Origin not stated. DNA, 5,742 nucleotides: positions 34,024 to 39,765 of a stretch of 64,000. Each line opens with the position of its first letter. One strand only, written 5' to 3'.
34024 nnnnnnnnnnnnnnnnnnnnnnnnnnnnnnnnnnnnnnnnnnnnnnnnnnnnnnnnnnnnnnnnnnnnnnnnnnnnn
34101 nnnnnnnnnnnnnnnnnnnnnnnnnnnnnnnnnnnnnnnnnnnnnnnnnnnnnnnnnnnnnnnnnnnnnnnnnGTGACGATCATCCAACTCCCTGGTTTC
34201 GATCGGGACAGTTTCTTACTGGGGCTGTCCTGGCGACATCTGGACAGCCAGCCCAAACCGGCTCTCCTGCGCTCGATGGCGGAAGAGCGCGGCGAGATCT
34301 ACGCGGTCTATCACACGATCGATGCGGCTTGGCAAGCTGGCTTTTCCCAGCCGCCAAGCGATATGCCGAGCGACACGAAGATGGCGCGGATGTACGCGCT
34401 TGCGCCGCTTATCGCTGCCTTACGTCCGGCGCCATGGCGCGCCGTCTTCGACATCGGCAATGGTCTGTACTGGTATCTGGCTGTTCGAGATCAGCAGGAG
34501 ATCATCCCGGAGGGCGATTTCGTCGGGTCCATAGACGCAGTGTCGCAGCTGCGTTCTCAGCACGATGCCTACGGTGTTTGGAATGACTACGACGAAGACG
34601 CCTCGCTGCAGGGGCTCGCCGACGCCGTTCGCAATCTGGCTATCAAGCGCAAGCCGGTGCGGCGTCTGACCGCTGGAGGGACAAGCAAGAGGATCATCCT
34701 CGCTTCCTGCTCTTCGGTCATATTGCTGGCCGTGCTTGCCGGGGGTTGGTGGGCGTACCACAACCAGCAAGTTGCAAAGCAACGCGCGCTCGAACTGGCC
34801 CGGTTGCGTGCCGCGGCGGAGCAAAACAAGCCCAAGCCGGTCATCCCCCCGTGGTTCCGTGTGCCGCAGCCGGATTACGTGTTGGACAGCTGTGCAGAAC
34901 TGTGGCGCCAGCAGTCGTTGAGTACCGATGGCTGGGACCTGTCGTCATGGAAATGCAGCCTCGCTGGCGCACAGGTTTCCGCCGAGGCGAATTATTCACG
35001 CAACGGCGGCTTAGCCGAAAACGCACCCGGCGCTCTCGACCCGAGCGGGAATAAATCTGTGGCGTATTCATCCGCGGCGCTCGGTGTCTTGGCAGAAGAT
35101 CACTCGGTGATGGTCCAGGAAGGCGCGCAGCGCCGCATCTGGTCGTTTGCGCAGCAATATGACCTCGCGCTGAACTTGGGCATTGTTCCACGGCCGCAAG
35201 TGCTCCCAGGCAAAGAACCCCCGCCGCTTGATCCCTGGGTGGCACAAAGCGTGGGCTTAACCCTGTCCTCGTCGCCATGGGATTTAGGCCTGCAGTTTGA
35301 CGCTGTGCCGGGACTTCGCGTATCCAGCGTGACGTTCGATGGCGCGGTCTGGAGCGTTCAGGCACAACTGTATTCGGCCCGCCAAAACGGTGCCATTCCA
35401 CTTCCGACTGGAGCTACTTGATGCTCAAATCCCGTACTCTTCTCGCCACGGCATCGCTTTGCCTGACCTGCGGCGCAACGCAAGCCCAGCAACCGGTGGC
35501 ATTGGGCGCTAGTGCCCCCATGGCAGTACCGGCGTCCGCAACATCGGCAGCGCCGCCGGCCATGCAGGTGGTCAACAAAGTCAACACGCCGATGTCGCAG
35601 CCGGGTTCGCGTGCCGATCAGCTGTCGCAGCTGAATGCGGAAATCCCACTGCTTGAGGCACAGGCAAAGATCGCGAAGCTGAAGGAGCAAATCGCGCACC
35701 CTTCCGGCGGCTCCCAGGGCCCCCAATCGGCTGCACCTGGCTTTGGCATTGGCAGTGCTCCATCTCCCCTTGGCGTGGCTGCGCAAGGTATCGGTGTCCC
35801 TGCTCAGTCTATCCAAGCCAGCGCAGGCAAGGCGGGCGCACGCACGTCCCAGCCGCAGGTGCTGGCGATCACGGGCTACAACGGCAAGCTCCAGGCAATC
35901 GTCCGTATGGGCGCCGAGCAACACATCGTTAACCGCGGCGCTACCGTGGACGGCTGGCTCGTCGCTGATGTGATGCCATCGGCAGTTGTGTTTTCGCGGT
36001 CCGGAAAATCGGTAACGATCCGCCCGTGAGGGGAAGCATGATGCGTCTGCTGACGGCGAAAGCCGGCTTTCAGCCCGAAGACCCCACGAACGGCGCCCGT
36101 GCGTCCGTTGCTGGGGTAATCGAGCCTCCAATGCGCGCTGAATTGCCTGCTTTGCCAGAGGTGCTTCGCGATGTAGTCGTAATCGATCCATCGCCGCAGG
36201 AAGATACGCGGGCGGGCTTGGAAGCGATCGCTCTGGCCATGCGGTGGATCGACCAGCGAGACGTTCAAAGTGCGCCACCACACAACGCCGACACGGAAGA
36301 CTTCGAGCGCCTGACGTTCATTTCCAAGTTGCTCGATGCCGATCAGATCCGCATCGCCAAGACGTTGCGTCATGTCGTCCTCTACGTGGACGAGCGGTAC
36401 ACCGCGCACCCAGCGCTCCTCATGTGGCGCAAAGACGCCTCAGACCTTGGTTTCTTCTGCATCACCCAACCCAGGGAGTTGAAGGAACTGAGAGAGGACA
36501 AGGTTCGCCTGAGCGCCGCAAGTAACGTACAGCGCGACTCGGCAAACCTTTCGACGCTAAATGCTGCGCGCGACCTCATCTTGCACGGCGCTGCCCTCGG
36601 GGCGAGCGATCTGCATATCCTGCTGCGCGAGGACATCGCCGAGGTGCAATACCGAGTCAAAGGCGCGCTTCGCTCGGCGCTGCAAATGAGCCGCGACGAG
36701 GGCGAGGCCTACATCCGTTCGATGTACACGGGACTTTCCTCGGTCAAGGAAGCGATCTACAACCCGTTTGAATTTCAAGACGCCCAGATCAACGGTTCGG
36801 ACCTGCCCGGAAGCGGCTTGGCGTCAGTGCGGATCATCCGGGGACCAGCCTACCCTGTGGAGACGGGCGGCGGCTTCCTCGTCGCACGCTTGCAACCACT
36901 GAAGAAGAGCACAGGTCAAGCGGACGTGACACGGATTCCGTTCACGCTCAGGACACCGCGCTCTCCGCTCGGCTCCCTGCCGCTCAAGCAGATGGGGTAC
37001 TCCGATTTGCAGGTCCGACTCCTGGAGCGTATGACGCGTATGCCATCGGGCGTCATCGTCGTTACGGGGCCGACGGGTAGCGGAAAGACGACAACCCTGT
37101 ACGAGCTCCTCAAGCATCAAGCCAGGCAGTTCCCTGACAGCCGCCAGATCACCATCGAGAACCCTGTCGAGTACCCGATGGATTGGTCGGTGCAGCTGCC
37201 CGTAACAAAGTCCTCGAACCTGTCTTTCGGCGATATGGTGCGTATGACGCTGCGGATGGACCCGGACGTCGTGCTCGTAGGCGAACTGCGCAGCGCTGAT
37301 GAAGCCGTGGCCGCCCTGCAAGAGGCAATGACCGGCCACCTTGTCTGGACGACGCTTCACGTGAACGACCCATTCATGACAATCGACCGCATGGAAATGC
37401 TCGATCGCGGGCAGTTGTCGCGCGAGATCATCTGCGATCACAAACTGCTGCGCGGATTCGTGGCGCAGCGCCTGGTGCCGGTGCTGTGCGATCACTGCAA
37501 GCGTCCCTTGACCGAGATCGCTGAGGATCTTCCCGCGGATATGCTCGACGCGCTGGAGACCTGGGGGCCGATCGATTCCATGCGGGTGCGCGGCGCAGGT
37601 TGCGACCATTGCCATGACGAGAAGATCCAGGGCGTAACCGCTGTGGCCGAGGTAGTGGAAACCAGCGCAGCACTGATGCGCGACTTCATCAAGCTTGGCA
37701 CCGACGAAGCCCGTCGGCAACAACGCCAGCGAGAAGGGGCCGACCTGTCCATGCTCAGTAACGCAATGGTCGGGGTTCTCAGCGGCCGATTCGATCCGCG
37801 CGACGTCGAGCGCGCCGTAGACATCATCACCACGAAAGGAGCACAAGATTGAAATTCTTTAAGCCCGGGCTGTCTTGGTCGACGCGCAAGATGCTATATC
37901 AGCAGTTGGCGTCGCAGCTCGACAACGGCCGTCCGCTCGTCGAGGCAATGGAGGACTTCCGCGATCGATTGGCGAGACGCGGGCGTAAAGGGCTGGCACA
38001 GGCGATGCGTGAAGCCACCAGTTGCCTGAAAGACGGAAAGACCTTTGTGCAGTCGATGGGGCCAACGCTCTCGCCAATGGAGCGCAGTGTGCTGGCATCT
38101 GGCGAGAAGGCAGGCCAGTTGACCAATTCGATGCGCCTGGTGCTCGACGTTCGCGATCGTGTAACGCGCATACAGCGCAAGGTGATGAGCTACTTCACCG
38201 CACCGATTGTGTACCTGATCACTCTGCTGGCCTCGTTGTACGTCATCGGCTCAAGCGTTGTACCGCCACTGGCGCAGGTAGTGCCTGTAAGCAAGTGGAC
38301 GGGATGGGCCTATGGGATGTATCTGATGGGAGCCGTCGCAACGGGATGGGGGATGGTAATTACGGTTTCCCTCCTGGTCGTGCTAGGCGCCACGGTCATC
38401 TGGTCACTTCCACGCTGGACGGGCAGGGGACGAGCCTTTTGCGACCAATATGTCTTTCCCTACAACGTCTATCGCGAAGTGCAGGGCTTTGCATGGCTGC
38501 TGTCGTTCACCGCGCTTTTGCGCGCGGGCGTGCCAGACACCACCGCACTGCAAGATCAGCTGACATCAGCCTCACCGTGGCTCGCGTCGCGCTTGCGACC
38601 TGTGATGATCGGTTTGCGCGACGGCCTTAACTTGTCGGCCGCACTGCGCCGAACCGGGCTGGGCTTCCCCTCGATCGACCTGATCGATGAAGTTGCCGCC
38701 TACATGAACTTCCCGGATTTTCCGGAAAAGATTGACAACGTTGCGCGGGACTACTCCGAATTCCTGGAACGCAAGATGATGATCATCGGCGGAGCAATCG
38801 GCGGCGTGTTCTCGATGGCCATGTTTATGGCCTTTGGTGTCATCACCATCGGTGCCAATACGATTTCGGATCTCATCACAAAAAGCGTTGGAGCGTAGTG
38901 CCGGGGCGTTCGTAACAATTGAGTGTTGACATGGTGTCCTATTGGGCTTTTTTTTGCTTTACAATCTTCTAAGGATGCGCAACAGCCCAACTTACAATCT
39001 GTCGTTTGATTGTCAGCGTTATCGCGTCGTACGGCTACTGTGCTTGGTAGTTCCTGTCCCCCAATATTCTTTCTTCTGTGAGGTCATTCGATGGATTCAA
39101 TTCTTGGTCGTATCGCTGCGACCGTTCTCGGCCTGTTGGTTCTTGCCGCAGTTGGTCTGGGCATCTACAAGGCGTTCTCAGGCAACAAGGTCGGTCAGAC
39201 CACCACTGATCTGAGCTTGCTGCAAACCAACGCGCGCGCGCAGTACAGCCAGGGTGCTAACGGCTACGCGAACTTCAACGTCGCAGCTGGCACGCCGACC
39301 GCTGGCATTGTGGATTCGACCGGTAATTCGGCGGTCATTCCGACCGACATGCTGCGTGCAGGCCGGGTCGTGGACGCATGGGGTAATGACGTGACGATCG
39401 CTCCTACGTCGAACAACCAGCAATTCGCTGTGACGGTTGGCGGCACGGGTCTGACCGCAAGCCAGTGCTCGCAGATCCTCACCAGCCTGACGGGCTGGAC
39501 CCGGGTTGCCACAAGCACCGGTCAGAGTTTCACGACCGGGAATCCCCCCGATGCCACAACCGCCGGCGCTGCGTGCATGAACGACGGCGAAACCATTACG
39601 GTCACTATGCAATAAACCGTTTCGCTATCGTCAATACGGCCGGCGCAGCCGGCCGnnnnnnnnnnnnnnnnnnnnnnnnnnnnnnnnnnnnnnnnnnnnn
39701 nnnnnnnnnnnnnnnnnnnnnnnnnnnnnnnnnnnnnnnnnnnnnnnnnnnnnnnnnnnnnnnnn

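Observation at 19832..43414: Trb-type T4SS operon fused head-to-tail with a type IVb thin-pilus (PilL-N-O-P-Q-R-S-T-V-like) cluster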

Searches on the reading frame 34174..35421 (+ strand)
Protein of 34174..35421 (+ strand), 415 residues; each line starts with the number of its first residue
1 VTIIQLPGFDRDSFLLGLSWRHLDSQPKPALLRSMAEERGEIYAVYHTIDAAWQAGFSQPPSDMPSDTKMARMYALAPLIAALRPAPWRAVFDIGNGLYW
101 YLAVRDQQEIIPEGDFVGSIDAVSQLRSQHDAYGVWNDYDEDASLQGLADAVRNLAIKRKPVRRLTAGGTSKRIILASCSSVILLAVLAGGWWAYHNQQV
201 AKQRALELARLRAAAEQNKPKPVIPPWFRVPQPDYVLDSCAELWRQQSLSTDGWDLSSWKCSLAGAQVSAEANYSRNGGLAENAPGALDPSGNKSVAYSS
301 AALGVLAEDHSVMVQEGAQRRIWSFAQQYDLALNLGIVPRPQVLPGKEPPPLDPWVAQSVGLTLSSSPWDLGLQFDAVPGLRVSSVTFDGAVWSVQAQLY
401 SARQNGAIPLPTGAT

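Call 4: search_protein_families(library=pfam, proteins=[window:34174-35421:+], max_evalue=0.01)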
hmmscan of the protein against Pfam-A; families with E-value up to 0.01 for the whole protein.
window:34174-35421:+ (415 aa): 1 family
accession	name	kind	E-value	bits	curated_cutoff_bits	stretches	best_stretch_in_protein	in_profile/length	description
PF06864.17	PAP_PilO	-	2.6e-35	122.5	26.7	1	16-389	3-402/419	Pilin accessory protein (PilO)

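Call 16: search_protein_families(library=ncbifam, proteins=[window:34174-35421:+], max_evalue=0.01)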
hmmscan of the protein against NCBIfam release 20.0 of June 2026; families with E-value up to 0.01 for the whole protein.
window:34174-35421:+ (415 aa): 0 families

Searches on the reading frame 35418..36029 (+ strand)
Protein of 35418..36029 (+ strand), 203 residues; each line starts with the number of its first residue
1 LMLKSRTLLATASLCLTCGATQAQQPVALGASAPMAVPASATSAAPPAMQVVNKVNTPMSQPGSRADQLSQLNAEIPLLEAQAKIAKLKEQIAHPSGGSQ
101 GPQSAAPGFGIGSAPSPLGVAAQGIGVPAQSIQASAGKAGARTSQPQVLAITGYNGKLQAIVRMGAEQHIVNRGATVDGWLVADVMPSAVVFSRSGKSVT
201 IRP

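Call 4: search_protein_families(library=pfam, proteins=[window:35418-36029:+], max_evalue=0.01)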
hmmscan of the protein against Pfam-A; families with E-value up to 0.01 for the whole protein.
window:35418-36029:+ (203 aa): 1 family
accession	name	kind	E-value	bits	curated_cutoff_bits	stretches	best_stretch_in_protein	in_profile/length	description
PF23893.1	Y4YQ_C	-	0.0044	17.2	27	1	175-201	27-53/53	Uncharacterised protein Y4YQ C-terminal domain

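Call 16: search_protein_families(library=ncbifam, proteins=[window:35421-36029:+], max_evalue=0.01)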
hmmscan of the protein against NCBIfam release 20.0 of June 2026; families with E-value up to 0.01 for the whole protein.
window:35421-36029:+ (202 aa): 1 family
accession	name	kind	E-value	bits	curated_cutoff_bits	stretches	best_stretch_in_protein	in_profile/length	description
TIGR03021.1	pilP_fam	equivalog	1.1e-11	45.8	34.65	1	64-192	3-119/119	type IV pilus biogenesis protein PilP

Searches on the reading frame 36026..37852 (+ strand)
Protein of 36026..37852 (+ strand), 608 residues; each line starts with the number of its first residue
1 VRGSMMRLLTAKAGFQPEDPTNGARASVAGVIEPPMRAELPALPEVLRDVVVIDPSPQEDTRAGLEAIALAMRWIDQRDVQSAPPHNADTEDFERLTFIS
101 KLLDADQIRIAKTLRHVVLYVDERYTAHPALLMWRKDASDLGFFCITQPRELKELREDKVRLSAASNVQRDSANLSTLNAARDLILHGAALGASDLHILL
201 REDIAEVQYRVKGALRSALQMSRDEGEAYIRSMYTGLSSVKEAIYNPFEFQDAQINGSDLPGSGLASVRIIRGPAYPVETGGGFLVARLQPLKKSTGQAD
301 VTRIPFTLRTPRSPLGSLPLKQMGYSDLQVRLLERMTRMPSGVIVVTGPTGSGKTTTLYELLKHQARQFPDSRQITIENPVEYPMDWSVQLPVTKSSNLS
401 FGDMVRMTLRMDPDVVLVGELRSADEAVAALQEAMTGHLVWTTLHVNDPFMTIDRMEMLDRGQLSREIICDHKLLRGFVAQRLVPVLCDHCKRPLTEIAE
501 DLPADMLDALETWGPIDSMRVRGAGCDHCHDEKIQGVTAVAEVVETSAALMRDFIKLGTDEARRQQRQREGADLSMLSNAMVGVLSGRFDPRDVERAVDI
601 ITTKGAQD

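Call 4: search_protein_families(library=pfam, proteins=[window:36026-37852:+], max_evalue=0.01)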
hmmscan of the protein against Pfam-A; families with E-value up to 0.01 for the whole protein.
window:36026-37852:+ (608 aa): 7 families
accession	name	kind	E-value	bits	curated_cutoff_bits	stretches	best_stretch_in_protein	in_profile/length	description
PF00437.27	T2SSE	-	3.3e-57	194.3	24.9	1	308-590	109-364/370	Type II/IV secretion system protein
PF13401.12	AAA_22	-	2.5e-05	25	27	1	341-382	5-44/130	AAA domain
PF13191.12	AAA_16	-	5.6e-05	24.1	32.6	1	332-383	15-63/167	AAA ATPase domain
PF13604.12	AAA_30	-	0.00064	20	27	1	325-364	2-41/191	AAA domain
PF25199.1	nSTAND_NTPase5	-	0.002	18.4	34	1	334-361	34-61/145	Novel STAND NTPase 5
PF02492.25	cobW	-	0.0026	17.8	20.7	1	343-366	2-25/180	CobW/HypB/UreG, nucleotide-binding domain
PF20720.3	nSTAND3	-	0.0062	16.7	27.2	0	342-368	18-44/155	Novel STAND NTPase 3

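Call 16: search_protein_families(library=ncbifam, proteins=[window:36038-37852:+], max_evalue=0.01)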
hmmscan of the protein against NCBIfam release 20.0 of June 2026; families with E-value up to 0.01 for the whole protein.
window:36038-37852:+ (604 aa): 19 families
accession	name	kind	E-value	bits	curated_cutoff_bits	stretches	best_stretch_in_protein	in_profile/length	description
TIGR02533.1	type_II_gspE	equivalog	1.8e-53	181.9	630.25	1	314-584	220-476/486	type II secretion system ATPase GspE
NF053534.1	T4PilAsmATPsTfpB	equivalog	4.1e-49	167.4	850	1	316-574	315-563/584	type IV pilus assembly ATPase TfpB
TIGR02538.1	type_IV_pilB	equivalog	2.6e-47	161.7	675.65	1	313-568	292-537/564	type IV-A pilus assembly ATPase PilB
NF007755.0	PRK10436.1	equivalog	9.5e-47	159.7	617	1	313-592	195-457/465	type II secretion system protein GspE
NF041000.1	ATPase_ComGA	equivalog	2e-40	138.5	300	1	322-481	113-266/267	competence type IV pilus ATPase ComGA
TIGR01420.1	pilT_fam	subfamily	2.6e-32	112.4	319.1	1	327-494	112-282/343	PilT/PilU family type 4a pilus ATPase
TIGR02525.1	plasmid_TraJ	equivalog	1.6e-20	73.4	368.3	1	298-479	116-297/372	plasmid transfer ATPase TraJ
TIGR02524.1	dot_icm_DotB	equivalog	1.1e-17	64.4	463.3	1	337-483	134-288/358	Dot/Icm type IV secretion system ATPase DotB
TIGR02782.1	TrbB_P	equivalog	4.3e-16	59.1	304.55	1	340-455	139-255/303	P-type conjugative transfer ATPase TrbB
TIGR02788.1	VirB11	equivalog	6.9e-15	54.9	249.95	1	340-456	147-266/308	P-type DNA transfer ATPase VirB11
NF010469.0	PRK13894.1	subfamily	8.4e-14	51.6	508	1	340-455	152-267/320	conjugal transfer ATPase TrbB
TIGR03819.1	heli_sec_ATPase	hypoth_equivalog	3e-12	46.4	373.15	1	328-455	170-300/340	TadA family conjugal transfer-associated ATPase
NF058587.1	archaellum_moto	equivalog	9.3e-12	44.4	550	1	340-452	278-393/527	archaellum flagellar ATPase motor FlaI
NF010407.0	PRK13833.1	subfamily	1.2e-10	41.4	499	1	339-456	146-263/323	conjugal transfer protein TrbB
NF053672.1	bindosome_BasE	exception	1.6e-09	37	1000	1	341-458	274-394/512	bindosome assembly system ATPase subunit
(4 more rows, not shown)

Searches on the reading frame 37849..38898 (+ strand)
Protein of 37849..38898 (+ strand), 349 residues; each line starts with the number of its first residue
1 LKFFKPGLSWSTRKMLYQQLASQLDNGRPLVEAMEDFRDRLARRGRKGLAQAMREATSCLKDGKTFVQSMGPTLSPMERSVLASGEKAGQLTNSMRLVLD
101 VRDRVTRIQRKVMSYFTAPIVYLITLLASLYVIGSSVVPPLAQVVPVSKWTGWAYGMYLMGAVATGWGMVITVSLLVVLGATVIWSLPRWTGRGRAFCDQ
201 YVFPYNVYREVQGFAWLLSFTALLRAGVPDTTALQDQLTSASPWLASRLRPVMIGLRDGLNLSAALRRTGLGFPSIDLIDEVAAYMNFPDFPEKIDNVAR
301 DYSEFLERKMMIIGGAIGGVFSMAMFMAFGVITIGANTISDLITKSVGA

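Call 4: search_protein_families(library=pfam, proteins=[window:37849-38898:+], max_evalue=0.01)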
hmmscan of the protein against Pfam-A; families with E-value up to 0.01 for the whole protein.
window:37849-38898:+ (349 aa): 1 family
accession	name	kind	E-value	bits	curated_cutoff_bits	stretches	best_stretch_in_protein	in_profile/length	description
PF00482.28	T2SSF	-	1.2e-22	80.7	25.2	2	17-139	2-125/125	Type II secretion system (T2SS), protein F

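Call 16: search_protein_families(library=ncbifam, proteins=[window:37849-38898:+], max_evalue=0.01)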
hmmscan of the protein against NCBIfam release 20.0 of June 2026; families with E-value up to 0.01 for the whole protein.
window:37849-38898:+ (349 aa): 5 families
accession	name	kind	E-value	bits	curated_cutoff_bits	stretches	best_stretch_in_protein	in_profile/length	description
TIGR02120.1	GspF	equivalog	8.2e-15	54.9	424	1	2-324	54-378/401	type II secretion system inner membrane protein GspF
NF007861.0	PRK10573.1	equivalog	7.1e-09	35.2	401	1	12-327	60-389/401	protein transport protein HofC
NF041012.2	T4P_ComGB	equivalog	1.1e-07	31.5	240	1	15-234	5-222/332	competence type IV pilus assembly protein ComGB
NF052607.1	T4PiliAsmPilCThrm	equivalog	3.1e-05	23.2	700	1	16-146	71-201/406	type IV pilus assembly protein PilC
NF047826.1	T3SSXpsF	equivalog_domain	0.00023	20.1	650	1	16-181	71-239/405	type II secretion system protein XpsF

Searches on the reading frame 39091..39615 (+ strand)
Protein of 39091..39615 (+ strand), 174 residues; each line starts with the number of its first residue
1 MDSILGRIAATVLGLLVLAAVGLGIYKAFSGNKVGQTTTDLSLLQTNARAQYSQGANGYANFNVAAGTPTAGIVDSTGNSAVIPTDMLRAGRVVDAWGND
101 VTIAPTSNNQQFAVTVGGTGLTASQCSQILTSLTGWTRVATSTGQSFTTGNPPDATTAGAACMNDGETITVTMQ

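Call 4: search_protein_families(library=pfam, proteins=[window:39091-39615:+], max_evalue=0.01)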
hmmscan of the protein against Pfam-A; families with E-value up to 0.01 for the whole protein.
window:39091-39615:+ (174 aa): 0 families

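Call 16: search_protein_families(library=ncbifam, proteins=[window:39091-39615:+], max_evalue=0.01)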
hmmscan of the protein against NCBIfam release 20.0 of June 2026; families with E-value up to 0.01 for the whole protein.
window:39091-39615:+ (174 aa): 0 families
